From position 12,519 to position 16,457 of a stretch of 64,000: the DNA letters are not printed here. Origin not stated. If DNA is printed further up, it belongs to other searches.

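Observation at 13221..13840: RND (AcrB-like) pump with a coiled-coil insertion of about 200 residues at the docking-domain position, and no membrane-fusion partner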

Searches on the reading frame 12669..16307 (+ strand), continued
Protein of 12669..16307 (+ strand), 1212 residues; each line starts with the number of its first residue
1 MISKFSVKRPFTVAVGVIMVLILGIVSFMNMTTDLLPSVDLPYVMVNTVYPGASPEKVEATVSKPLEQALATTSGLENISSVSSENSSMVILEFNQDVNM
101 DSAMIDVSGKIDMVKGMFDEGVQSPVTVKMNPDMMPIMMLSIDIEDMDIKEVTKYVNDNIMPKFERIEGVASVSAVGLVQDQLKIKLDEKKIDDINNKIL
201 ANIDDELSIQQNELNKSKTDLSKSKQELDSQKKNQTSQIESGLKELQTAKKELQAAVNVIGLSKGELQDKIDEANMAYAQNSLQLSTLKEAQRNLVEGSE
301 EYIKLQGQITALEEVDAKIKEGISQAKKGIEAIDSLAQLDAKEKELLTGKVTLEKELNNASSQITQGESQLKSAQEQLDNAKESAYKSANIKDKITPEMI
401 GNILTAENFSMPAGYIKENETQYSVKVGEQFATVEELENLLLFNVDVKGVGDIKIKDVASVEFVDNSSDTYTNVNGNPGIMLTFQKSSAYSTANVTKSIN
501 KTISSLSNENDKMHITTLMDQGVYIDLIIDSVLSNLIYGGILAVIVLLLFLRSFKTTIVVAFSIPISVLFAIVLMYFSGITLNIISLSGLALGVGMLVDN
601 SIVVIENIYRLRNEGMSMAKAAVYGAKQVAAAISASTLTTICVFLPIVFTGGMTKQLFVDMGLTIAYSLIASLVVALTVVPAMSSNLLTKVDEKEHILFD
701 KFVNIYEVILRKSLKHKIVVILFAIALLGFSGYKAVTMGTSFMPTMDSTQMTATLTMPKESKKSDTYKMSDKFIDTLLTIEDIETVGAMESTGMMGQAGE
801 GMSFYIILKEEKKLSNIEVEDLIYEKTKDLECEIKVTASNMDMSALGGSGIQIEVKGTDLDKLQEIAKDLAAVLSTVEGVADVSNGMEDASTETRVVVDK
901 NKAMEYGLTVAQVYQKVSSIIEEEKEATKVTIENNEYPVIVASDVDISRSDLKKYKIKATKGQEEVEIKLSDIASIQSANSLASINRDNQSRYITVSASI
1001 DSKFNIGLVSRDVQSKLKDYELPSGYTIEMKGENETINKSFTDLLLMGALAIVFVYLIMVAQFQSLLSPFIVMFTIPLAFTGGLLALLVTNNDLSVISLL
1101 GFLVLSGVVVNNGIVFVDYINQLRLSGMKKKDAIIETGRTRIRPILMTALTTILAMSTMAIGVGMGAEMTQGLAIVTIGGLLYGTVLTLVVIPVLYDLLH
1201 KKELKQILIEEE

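Call 6: find_homologous_proteins(query=window:12669-16307:+, max_evalue=1e-20)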
Query window:12669-16307:+ (1212 aa): 6353 proteins with E <= 1e-20 among 8000 candidates; the best 120 are listed.
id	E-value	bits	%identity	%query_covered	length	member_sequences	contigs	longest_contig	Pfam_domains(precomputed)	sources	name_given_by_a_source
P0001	0.0e+0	2518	100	100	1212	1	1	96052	PF03176.22,PF00873.26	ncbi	ncbi:MAG: efflux RND transporter permease subunit [Peptostreptococcaceae bacterium]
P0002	0.0e+0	2446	97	100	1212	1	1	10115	PF03176.22,PF00873.26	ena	-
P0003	0.0e+0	2121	83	100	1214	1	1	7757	PF03176.22,PF00873.26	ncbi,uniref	ncbi:efflux RND transporter permease subunit [Romboutsia sp.]|uniref:efflux RND transporter permease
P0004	0.0e+0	2083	80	100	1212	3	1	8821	PF03176.22,PF00873.26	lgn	-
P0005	0.0e+0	2024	78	100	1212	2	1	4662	PF03176.22,PF00873.26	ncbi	-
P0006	0.0e+0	1946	76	100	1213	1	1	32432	PF03176.22,PF00873.26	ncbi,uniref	ncbi:MAG: efflux RND transporter permease subunit [Romboutsia sp.]|uniref:efflux RND transporter per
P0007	0.0e+0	1925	75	100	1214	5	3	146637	PF03176.22,PF00873.26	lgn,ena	-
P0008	0.0e+0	1889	73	100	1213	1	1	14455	PF03176.22,PF00873.26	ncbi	ncbi:MAG: efflux RND transporter permease subunit [Peptostreptococcaceae bacterium]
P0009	0.0e+0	1882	74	100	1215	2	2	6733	PF03176.22,PF00873.26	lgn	-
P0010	0.0e+0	1879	73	100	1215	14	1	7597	PF03176.22,PF00873.26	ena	-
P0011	0.0e+0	1838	70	100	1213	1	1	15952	PF03176.22,PF00873.26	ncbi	ncbi:MAG: efflux RND transporter permease subunit [Peptostreptococcaceae bacterium]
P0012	0.0e+0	1819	71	99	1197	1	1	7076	PF03176.22,PF00873.26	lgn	-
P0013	0.0e+0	1812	72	98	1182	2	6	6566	PF03176.22,PF00873.26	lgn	-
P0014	0.0e+0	1784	69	100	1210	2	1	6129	PF03176.22,PF00873.26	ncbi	ncbi:MAG: efflux RND transporter permease subunit [Paraclostridium sp.]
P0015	0.0e+0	1726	69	100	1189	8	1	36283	PF03176.22,PF00873.26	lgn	-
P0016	0.0e+0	1722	66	100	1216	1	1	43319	PF03176.22,PF00873.26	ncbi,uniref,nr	ncbi:acriflavin resistance protein [Romboutsia weinsteinii]|uniref:Acriflavin resistance protein n=1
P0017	0.0e+0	1706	65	100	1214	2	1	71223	PF03176.22,PF00873.26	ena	-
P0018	0.0e+0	1674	65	100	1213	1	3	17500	PF03176.22,PF00873.26,PF28019.1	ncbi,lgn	-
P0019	0.0e+0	1665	64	100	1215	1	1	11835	PF03176.22,PF00873.26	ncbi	-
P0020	0.0e+0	1657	65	100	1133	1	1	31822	PF03176.22,PF00873.26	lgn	-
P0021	0.0e+0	1652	65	100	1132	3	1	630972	PF03176.22,PF00873.26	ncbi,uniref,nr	ncbi:efflux RND transporter permease subunit [Romboutsia sedimentorum]|uniref:efflux RND transporter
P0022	0.0e+0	1649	65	100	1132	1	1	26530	PF03176.22,PF00873.26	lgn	-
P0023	0.0e+0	1649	66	100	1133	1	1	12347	PF03176.22,PF00873.26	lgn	-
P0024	0.0e+0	1649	65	100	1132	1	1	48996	PF03176.22,PF00873.26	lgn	-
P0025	0.0e+0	1648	65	100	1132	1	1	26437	PF03176.22,PF00873.26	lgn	-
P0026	0.0e+0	1625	70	74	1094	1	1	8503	PF03176.22,PF00873.26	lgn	-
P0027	0.0e+0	1619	70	74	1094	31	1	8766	PF03176.22,PF00873.26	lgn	-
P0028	0.0e+0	1617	70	74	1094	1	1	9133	PF03176.22,PF00873.26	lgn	-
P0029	0.0e+0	1603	62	100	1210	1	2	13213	PF03176.22,PF00873.26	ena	-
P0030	0.0e+0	1570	61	100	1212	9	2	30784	PF03176.22,PF00873.26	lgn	-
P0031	0.0e+0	1562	62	100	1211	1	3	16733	PF03176.22,PF00873.26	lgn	-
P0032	0.0e+0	1542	61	99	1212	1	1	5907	PF03176.22,PF00873.26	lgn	-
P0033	0.0e+0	1534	62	99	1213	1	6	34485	PF03176.22,PF00873.26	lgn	-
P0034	0.0e+0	1533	62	99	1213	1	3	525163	PF03176.22,PF00873.26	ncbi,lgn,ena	-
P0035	0.0e+0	1532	62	99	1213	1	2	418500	PF03176.22,PF00873.26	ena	-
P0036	0.0e+0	1532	62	99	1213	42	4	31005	PF03176.22,PF00873.26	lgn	-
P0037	0.0e+0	1531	62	99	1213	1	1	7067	PF03176.22,PF00873.26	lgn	-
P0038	0.0e+0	1520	58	100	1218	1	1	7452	PF03176.22,PF00873.26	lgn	-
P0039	0.0e+0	1494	58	100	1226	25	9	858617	PF03176.22,PF00873.26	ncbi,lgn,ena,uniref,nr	ncbi:efflux RND transporter permease subunit [Massilimaliae timonensis]|uniref:Efflux RND transporte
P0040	0.0e+0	1490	59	100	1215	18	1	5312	PF03176.22,PF00873.26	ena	-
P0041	0.0e+0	1488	59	100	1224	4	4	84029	PF03176.22,PF00873.26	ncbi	ncbi:MAG: efflux RND transporter permease subunit [Terrisporobacter sp.]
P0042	0.0e+0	1486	57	100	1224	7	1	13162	PF03176.22,PF00873.26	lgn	-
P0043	0.0e+0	1480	58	100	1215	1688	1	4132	PF03176.22,PF00873.26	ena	-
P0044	0.0e+0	1478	58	100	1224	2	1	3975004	PF03176.22,PF00873.26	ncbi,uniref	ncbi:efflux RND transporter permease subunit [Terrisporobacter petrolearius]|uniref:efflux RND trans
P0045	0.0e+0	1478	59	100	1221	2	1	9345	PF03176.22,PF00873.26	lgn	-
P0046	0.0e+0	1474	58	100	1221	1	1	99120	PF03176.22,PF00873.26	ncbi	-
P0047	0.0e+0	1473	58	100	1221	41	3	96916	PF03176.22,PF00873.26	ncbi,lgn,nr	ncbi:MAG TPA: acriflavin resistance protein [Terrisporobacter glycolicus]|nr:acriflavin resistance p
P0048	0.0e+0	1473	58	100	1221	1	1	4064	PF03176.22,PF00873.26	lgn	-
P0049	0.0e+0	1473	58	100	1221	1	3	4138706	PF03176.22,PF00873.26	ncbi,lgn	ncbi:Multidrug resistance protein MdtB [Terrisporobacter petrolearius]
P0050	0.0e+0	1473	58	100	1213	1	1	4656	PF03176.22,PF00873.26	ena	-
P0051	0.0e+0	1473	58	100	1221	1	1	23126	PF03176.22,PF00873.26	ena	-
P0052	0.0e+0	1472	58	100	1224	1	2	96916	PF03176.22,PF00873.26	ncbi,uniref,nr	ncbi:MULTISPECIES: efflux RND transporter permease subunit [Terrisporobacter]|uniref:efflux RND tran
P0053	0.0e+0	1472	58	100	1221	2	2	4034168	PF03176.22,PF00873.26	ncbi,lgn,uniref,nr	ncbi:efflux RND transporter permease subunit [Terrisporobacter mayombei]|uniref:Multidrug resistance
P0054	0.0e+0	1472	58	100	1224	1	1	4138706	PF03176.22,PF00873.26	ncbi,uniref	ncbi:efflux RND transporter permease subunit [Terrisporobacter petrolearius]|uniref:efflux RND trans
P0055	0.0e+0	1472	59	100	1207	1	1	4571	PF03176.22,PF00873.26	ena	-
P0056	0.0e+0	1472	58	100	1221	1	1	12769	PF03176.22,PF00873.26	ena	-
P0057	0.0e+0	1471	58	100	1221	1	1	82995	PF03176.22,PF00873.26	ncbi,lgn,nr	ncbi:hydrophobic/amphiphilic exporter-1, HAE1 family [Terrisporobacter glycolicus]|nr:hydrophobic/am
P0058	0.0e+0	1470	58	100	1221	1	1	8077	PF03176.22,PF00873.26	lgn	-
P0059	0.0e+0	1470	58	100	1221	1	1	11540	PF03176.22,PF00873.26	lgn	-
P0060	0.0e+0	1470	58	100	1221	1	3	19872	PF03176.22,PF00873.26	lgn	-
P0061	0.0e+0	1470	58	100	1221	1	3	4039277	PF03176.22,PF00873.26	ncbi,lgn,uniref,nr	ncbi:Multidrug resistance protein MdtB [Terrisporobacter glycolicus ATCC 14880 = DSM 1288]|uniref:Mu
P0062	0.0e+0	1470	58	100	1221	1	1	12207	PF03176.22,PF00873.26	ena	-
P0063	0.0e+0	1470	58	100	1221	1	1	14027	PF03176.22,PF00873.26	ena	-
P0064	0.0e+0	1470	58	100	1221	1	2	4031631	PF03176.22,PF00873.26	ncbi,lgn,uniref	ncbi:Multidrug resistance protein MdtB [Terrisporobacter petrolearius]|uniref:Multidrug resistance p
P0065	0.0e+0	1470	58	100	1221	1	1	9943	PF03176.22,PF00873.26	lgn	-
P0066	0.0e+0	1470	58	100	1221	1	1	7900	PF03176.22,PF00873.26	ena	-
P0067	0.0e+0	1470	58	100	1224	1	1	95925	PF03176.22,PF00873.26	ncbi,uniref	ncbi:efflux RND transporter permease subunit [Terrisporobacter glycolicus]|uniref:efflux RND transpo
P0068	0.0e+0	1470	58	100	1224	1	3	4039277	PF03176.22,PF00873.26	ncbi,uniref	ncbi:efflux RND transporter permease subunit [Terrisporobacter glycolicus]|uniref:efflux RND transpo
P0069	0.0e+0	1469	58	100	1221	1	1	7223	PF03176.22,PF00873.26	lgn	-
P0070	0.0e+0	1469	58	100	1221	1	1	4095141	PF03176.22,PF00873.26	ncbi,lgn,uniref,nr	ncbi:efflux RND transporter permease subunit [Terrisporobacter hibernicus]|uniref:Efflux RND transpo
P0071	0.0e+0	1469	58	100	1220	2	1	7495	PF03176.22,PF00873.26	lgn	-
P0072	0.0e+0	1469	58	100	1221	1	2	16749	PF03176.22,PF00873.26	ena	-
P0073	0.0e+0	1469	58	100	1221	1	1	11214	PF03176.22,PF00873.26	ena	-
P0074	0.0e+0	1469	58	100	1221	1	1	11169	PF03176.22,PF00873.26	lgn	-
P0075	0.0e+0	1469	58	100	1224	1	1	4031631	PF03176.22,PF00873.26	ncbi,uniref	ncbi:efflux RND transporter permease subunit [Terrisporobacter petrolearius]|uniref:efflux RND trans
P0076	0.0e+0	1469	58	100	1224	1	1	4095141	PF03176.22,PF00873.26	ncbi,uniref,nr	ncbi:efflux RND transporter permease subunit [Terrisporobacter hibernicus]|uniref:efflux RND transpo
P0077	0.0e+0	1469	57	100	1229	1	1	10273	PF03176.22,PF00873.26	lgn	-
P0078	0.0e+0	1468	58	100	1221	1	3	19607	PF03176.22,PF00873.26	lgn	-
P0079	0.0e+0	1468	58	100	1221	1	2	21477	PF03176.22,PF00873.26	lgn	-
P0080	0.0e+0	1468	58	100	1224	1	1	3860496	PF03176.22,PF00873.26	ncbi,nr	ncbi:efflux RND transporter permease subunit [Terrisporobacter glycolicus]|nr:efflux RND transporter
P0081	0.0e+0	1468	57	100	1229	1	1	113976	PF03176.22,PF00873.26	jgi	jgi:multidrug efflux pump subunit AcrB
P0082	0.0e+0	1468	58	100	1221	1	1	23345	PF03176.22,PF00873.26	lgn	-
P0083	0.0e+0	1467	58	100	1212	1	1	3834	PF03176.22,PF00873.26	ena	-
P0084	0.0e+0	1467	58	100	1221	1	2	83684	PF03176.22,PF00873.26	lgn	-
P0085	0.0e+0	1467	58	100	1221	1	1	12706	PF03176.22,PF00873.26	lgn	-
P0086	0.0e+0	1466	58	100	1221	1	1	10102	PF03176.22,PF00873.26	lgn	-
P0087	0.0e+0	1465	58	100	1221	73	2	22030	PF03176.22,PF00873.26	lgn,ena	-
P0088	0.0e+0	1465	58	100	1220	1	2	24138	PF03176.22,PF00873.26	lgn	-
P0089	0.0e+0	1465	58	100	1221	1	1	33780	PF03176.22,PF00873.26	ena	-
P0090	0.0e+0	1465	58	100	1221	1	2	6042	PF03176.22,PF00873.26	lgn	-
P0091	0.0e+0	1464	58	100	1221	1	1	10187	PF03176.22,PF00873.26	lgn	-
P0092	0.0e+0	1464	58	100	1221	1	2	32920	PF03176.22,PF00873.26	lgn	-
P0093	0.0e+0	1464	58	100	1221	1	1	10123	PF03176.22,PF00873.26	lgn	-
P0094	0.0e+0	1464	58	100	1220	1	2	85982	PF03176.22,PF00873.26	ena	-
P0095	0.0e+0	1463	58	100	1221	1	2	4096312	PF03176.22,PF00873.26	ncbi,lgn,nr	ncbi:efflux RND transporter permease subunit [Terrisporobacter petrolearius]|nr:efflux RND transport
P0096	0.0e+0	1463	58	100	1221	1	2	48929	PF03176.22,PF00873.26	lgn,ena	-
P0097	0.0e+0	1462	58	100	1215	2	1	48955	PF03176.22,PF00873.26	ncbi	ncbi:efflux RND transporter permease subunit [Terrisporobacter sp.]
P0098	0.0e+0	1460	56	100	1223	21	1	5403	PF03176.22,PF00873.26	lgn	-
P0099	0.0e+0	1458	58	100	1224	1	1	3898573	PF03176.22,PF00873.26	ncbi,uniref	ncbi:efflux RND transporter permease subunit [Terrisporobacter petrolearius]|uniref:efflux RND trans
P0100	0.0e+0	1456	58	100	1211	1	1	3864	PF03176.22,PF00873.26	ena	-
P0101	0.0e+0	1456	58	100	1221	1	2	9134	PF03176.22,PF00873.26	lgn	-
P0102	0.0e+0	1455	57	100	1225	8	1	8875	PF03176.22,PF00873.26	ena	-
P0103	0.0e+0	1453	57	100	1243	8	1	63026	PF03176.22,PF00873.26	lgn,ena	-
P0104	0.0e+0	1453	58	100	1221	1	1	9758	PF03176.22,PF00873.26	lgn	-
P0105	0.0e+0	1451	57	100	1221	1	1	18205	PF03176.22,PF00873.26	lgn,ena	-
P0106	0.0e+0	1449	57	100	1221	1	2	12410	PF03176.22,PF00873.26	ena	-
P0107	0.0e+0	1449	57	100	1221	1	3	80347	PF03176.22,PF00873.26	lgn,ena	-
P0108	0.0e+0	1449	58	100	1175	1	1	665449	PF03176.22,PF00873.26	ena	-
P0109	0.0e+0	1448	58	100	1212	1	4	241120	PF03176.22,PF00873.26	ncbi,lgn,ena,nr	ncbi:MAG: efflux RND transporter permease subunit [Paeniclostridium sordellii]|nr:efflux RND transpo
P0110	0.0e+0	1448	58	100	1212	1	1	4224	PF03176.22,PF00873.26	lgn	-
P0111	0.0e+0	1448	58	100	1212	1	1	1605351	PF03176.22,PF00873.26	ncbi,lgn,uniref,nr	ncbi:efflux RND transporter permease subunit [Paraclostridium sordellii]|uniref:efflux RND transport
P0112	0.0e+0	1446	57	100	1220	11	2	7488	PF03176.22,PF00873.26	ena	-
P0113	0.0e+0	1446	58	100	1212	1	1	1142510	PF03176.22,PF00873.26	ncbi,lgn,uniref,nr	ncbi:acriflavin resistance protein [[Clostridium] sordellii]|uniref:efflux RND transporter permease 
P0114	0.0e+0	1446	58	100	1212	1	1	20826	PF03176.22,PF00873.26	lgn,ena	-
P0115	0.0e+0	1446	57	100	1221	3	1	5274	PF03176.22,PF00873.26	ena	-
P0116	0.0e+0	1445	58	100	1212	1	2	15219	PF03176.22,PF00873.26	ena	-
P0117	0.0e+0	1445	58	100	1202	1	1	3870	PF03176.22,PF00873.26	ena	-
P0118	0.0e+0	1445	58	100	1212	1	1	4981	PF03176.22,PF00873.26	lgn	-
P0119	0.0e+0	1445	57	100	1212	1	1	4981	PF03176.22,PF00873.26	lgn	-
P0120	0.0e+0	1445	57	100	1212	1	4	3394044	PF03176.22,PF00873.26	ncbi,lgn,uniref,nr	ncbi:acriflavin resistance protein [[Clostridium] sordellii]|uniref:Multidrug efflux pump n=1 Tax=Pa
